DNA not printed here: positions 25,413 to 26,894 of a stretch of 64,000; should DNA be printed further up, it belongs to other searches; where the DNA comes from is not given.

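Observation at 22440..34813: Eleven-gene plus-strand catabolic cluster, candidate aminocyclitol/inosamine-like pathway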

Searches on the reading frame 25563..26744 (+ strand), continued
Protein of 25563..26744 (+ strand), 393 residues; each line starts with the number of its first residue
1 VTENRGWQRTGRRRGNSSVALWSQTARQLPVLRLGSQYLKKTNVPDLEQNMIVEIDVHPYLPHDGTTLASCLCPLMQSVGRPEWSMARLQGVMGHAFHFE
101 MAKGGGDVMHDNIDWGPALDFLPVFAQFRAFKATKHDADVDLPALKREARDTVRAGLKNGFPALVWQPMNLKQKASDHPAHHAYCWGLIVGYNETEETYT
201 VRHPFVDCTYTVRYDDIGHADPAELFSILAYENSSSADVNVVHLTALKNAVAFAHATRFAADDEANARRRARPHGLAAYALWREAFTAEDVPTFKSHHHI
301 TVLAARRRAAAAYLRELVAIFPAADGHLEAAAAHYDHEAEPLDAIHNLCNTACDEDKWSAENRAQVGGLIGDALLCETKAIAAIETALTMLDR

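Call 53: search_protein_families(library=pfam, proteins=[L029:5672-6661:+, L029:12096-13601:+, L037:12281-14353:+], max_evalue=0.01)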
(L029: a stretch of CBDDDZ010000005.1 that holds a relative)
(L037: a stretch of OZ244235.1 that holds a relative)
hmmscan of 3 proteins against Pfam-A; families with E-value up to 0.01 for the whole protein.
L029:5672-6661:+ (329 aa): 1 family
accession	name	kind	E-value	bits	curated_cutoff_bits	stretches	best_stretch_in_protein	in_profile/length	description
PF02522.19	Antibiotic_NAT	-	6.8e-64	216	25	1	89-325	1-232/232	Aminoglycoside 3-N-acetyltransferase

L029:12096-13601:+ (501 aa): 2 families
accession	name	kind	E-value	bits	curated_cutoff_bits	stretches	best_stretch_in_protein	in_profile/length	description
PF02522.19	Antibiotic_NAT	-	4.8e-61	206.7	25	1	261-497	1-232/232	Aminoglycoside 3-N-acetyltransferase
PF00023.36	Ank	-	0.0003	21.4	21.1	1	60-89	2-31/33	Ankyrin repeat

L037:12281-14353:+ (690 aa): 15 families
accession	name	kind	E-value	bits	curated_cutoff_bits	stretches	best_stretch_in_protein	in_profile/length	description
PF07719.23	TPR_2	-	6.2e-14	51.3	27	1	616-649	1-34/34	Tetratricopeptide repeat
PF13181.12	TPR_8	-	4.1e-10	39.4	25.7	0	422-450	2-30/34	Tetratricopeptide repeat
PF00515.34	TPR_1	-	6.2e-10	38.9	27.8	1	616-649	1-34/34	Tetratricopeptide repeat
PF13231.12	PMT_2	-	6.8e-09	36.6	26.1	1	29-184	8-160/160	Dolichyl-phosphate-mannose-protein mannosyltransferase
PF13431.12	TPR_17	-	4.4e-08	33.2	24.4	1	610-636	7-33/34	Tetratricopeptide repeat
PF14559.12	TPR_19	-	6.1e-08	33.3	25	1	434-481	4-51/68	Tetratricopeptide repeat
PF13414.12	TPR_11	-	1.2e-07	31.7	26.8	0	595-630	7-42/42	TPR repeat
PF13428.12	TPR_14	-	6.2e-07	29.9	23.5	0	617-655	2-40/44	Tetratricopeptide repeat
PF13432.12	TPR_16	-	4.7e-06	27.4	32.7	0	622-656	3-37/65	Tetratricopeptide repeat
PF23914.1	TPR_CcmH_CycH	-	7.6e-05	23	42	0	612-650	46-84/158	Cytochrome c-type biogenesis protein H TPR domain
PF13424.12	TPR_12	-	7.8e-05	23.2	30.1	0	415-450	39-74/77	Tetratricopeptide repeat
PF13174.12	TPR_6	-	0.00029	21.7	26.3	0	425-451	4-30/33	Tetratricopeptide repeat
PF13371.12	TPR_9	-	0.00032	21.1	35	0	598-652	11-65/73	Tetratricopeptide repeat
PF13176.12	TPR_7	-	0.00071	19.9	27.9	0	459-482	3-26/36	Tetratricopeptide repeat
PF09976.15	TPR_21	-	0.0081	16.4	25.5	0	457-517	115-174/193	Tetratricopeptide repeat-like domain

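Call 75: search_protein_families(library=ncbifam, proteins=[L030:6709-7104:+], max_evalue=0.00001)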
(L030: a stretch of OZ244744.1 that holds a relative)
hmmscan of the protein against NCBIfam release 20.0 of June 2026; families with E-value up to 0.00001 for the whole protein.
L030:6709-7104:+ (131 aa): 3 families
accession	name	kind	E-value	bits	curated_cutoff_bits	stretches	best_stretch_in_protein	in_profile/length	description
TIGR00004.1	TIGR00004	subfamily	1.7e-22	79.9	106.25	1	17-127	14-124/125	Rid family detoxifying hydrolase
TIGR03610.1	RutC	equivalog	3.9e-16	59.3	169.1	1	1-127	1-125/127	pyrimidine utilization protein C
NF008490.0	PRK11401.1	equivalog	7.6e-07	29.1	222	1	18-126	16-125/129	enamine/imine deaminase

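Call 82: search_protein_representatives(alignment_id=A2)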
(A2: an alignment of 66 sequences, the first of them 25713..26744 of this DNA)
Query: 66 sequences, 382 profile positions. Proteins with E-value up to 0.001 (for the whole library): 1000; up to 1e-10: 352; up to 1e-30: 92. The best 150 are listed.
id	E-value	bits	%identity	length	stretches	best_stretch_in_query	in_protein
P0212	6.4e-281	947.4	-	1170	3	12-380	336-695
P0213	1.2e-280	946.5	-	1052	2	36-379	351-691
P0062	2.2e-152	524.3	-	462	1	26-380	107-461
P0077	7.3e-143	493.0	-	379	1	14-376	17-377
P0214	4.7e-141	487.0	-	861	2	38-270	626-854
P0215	2.4e-138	478.1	-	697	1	38-380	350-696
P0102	9.9e-132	456.3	-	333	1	76-380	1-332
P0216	4.9e-131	454.0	-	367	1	18-380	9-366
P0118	1.4e-129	449.2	-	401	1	9-382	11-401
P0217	2.7e-126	438.4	-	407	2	159-379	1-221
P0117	1.2e-122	426.4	-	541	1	34-381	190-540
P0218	3.3e-118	411.8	-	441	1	18-323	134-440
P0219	2.7e-115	402.2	-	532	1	31-381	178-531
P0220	4.6e-110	385.0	-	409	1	25-381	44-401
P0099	1.0e-104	367.4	-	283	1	43-250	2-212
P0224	4.8e-93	329.0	-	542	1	55-377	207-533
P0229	1.0e-84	301.6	-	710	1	9-380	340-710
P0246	1.1e-64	235.6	-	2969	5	123-376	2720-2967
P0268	2.0e-47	178.8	-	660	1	39-376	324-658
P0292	5.0e-33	131.4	-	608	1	57-377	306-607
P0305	2.4e-27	112.7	-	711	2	57-380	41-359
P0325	6.7e-24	101.4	-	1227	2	55-376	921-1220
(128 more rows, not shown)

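Call 83: search_protein_families(library=pfam, proteins=[P0212, P0215, P0219, P0224, P0229, P0246, P0268, P0292, P0305, P0325], max_evalue=0.01)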
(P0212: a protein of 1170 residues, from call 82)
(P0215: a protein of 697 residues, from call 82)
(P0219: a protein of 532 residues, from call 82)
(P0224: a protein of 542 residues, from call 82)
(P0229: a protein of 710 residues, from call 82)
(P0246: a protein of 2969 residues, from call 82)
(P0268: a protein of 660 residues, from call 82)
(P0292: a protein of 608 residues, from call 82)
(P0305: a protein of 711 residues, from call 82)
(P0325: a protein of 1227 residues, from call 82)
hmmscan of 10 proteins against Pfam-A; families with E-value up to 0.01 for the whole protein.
P0212 (1170 aa): 2 families
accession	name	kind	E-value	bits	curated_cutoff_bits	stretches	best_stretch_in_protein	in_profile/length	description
PF05569.17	Peptidase_M56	-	6.3e-27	94.9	31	1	123-292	96-269/296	BlaR1 peptidase M56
PF01435.24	Peptidase_M48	-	0.0056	17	20.3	0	213-251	58-98/186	Peptidase family M48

P0215 (697 aa): 2 families
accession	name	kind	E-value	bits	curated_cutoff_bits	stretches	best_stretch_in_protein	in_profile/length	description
PF05569.17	Peptidase_M56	-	2.1e-25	89.9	31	1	25-293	9-268/296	BlaR1 peptidase M56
PF01435.24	Peptidase_M48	-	1.9e-05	25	20.3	1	217-254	61-99/186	Peptidase family M48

P0219 (532 aa): 3 families
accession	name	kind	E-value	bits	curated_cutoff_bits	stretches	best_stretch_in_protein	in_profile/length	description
PF08281.18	Sigma70_r4_2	-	1.4e-09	37.8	25.7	1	24-73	3-52/54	Sigma-70, region 4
PF04545.22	Sigma70_r4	-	1.6e-05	24.8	24.1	1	28-77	1-50/50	Sigma-70, region 4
PF06530.18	Phage_antitermQ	-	0.0045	17.4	26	1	26-80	57-111/118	Phage antitermination protein Q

P0224 (542 aa): 4 families
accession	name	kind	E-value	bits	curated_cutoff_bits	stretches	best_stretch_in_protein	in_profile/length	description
PF08281.18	Sigma70_r4_2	-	3e-14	52.8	25.7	1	118-170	2-54/54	Sigma-70, region 4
PF04542.20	Sigma70_r2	-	1.1e-10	41.6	24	1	22-87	1-68/71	Sigma-70 region 2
PF04545.22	Sigma70_r4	-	1.5e-07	31.3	24.1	1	124-172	2-50/50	Sigma-70, region 4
PF07638.17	Sigma70_ECF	-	2.3e-05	24.8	21.1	1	114-174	120-183/185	ECF sigma factor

P0229 (710 aa): 2 families
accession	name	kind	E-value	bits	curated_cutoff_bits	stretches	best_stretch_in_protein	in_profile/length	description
PF05569.17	Peptidase_M56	-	6.9e-29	101.4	31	1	28-296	13-274/296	BlaR1 peptidase M56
PF01435.24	Peptidase_M48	-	9.1e-05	22.8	20.3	1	204-250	49-97/186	Peptidase family M48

P0246 (2969 aa): 6 families
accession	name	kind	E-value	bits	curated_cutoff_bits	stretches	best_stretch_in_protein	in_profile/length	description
PF00023.36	Ank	-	9e-09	35.6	21.1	1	1883-1913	2-32/33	Ankyrin repeat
PF12796.13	Ank_2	-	3.5e-07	31.1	27.3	1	1880-1923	26-67/90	Ankyrin repeats (3 copies)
PF13637.12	Ank_4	-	3.5e-07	30.8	22.7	1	1887-1923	1-37/50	Ankyrin repeats (many copies)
PF13857.12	Ank_5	-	4.9e-07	30.4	27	1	1883-1923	16-56/56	Ankyrin repeats (many copies)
PF13606.12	Ank_3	-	2.8e-05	24.5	22.3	1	1883-1911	2-30/30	Ankyrin repeat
PF13529.12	Peptidase_C39_2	-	0.0038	18.2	24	0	2730-2767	82-130/143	Peptidase_C39 like family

P0268 (660 aa): 6 families
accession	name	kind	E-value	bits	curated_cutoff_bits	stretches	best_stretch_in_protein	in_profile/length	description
PF08281.18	Sigma70_r4_2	-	3.4e-16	59.1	25.7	1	159-211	2-54/54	Sigma-70, region 4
PF04545.22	Sigma70_r4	-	2.4e-11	43.4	24.1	1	164-212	1-49/50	Sigma-70, region 4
PF04542.20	Sigma70_r2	-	3e-10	40.2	24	1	59-125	1-69/71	Sigma-70 region 2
PF07638.17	Sigma70_ECF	-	2.2e-09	37.9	21.1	1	44-215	7-183/185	ECF sigma factor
PF20432.4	Xre-like-HTH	-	0.001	19.8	25.8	0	182-211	22-50/63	Antitoxin Xre-like helix-turn-helix domain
PF13384.12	HTH_23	-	0.0034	17.6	24.6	0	170-203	4-37/50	Homeodomain-like domain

P0292 (608 aa): 0 families

P0305 (711 aa): 0 families

P0325 (1227 aa): 0 families

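Call 110: search_protein_families(library=pfam, proteins=[L012:14416-15450:-, L012:15727-16482:-, L012:16581-17372:+, L012:17604-19355:-, L033:620-1255:+, L033:1699-3168:+, L033:3744-5201:+, L033:5420-6046:+, L033:6033-7628:+, L033:18947-19915:-], max_evalue=0.00001)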
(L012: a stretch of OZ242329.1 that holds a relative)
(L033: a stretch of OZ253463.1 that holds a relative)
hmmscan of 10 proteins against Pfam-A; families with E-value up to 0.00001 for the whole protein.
L012:14416-15450:- (344 aa): 1 family
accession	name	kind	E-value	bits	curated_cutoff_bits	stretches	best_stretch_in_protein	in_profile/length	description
PF02615.19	Ldh_2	-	3.7e-100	335.7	38.8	1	7-329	1-331/333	Malate/L-lactate dehydrogenase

L012:15727-16482:- (251 aa): 4 families
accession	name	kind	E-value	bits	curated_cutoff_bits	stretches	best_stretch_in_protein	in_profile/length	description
PF13561.12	adh_short_C2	-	7.6e-62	209.4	27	1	14-248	1-235/236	Enoyl-(Acyl carrier protein) reductase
PF00106.31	adh_short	-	1.2e-51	175.4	26.6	1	8-195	1-185/195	short chain dehydrogenase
PF08659.16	KR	-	6.6e-11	42.9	22.6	1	11-166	4-155/180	KR domain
PF23441.1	SDR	-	3e-08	33.8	27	1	9-250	9-257/258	SDR-like rossmann domain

L012:16581-17372:+ (263 aa): 1 family
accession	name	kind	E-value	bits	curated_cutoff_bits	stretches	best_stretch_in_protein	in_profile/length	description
PF01261.30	AP_endonuc_2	-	1.4e-44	153.1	31.1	1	20-258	2-248/249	Xylose isomerase-like TIM barrel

L012:17604-19355:- (583 aa): 2 families
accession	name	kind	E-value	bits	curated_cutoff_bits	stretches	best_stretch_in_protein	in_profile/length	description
PF08281.18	Sigma70_r4_2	-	7.9e-06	25.9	25.7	1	108-155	5-52/54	Sigma-70, region 4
PF04542.20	Sigma70_r2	-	8.3e-06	26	24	0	23-84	1-64/71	Sigma-70 region 2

L033:620-1255:+ (211 aa): 1 family
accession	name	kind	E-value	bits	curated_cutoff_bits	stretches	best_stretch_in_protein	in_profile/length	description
PF00578.27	AhpC-TSA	-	4.5e-07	30.3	26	1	48-174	1-123/124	AhpC/TSA family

L033:1699-3168:+ (489 aa): 1 family
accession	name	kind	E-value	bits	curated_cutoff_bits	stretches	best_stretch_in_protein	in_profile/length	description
PF01547.30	SBP_bac_1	-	2.2e-09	38.2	26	1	103-273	47-209/307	Bacterial extracellular solute-binding protein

L033:3744-5201:+ (485 aa): 1 family
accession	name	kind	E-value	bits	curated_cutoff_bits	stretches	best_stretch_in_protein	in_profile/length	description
PF01547.30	SBP_bac_1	-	2.6e-09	37.9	26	1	96-252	42-187/307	Bacterial extracellular solute-binding protein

L033:5420-6046:+ (208 aa): 0 families

L033:6033-7628:+ (531 aa): 2 families
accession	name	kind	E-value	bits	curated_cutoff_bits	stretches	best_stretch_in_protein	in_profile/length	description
PF13416.11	SBP_bac_8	-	5.9e-16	59.5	27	1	142-448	1-267/279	Bacterial extracellular solute-binding protein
PF01547.30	SBP_bac_1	-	1.6e-12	48.5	26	1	142-430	12-306/307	Bacterial extracellular solute-binding protein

L033:18947-19915:- (322 aa): 3 families
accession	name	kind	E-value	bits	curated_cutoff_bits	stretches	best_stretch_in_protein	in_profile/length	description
PF01609.27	DDE_Tnp_1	-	6.9e-31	108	23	1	142-312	4-199/200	Transposase DDE domain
PF05598.16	DUF772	-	4.2e-17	62.4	23.1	1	56-128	1-72/74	Transposase domain (DUF772)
PF13612.12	DDE_Tnp_1_3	-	2.6e-06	27.9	27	1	170-236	34-99/155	Transposase DDE domain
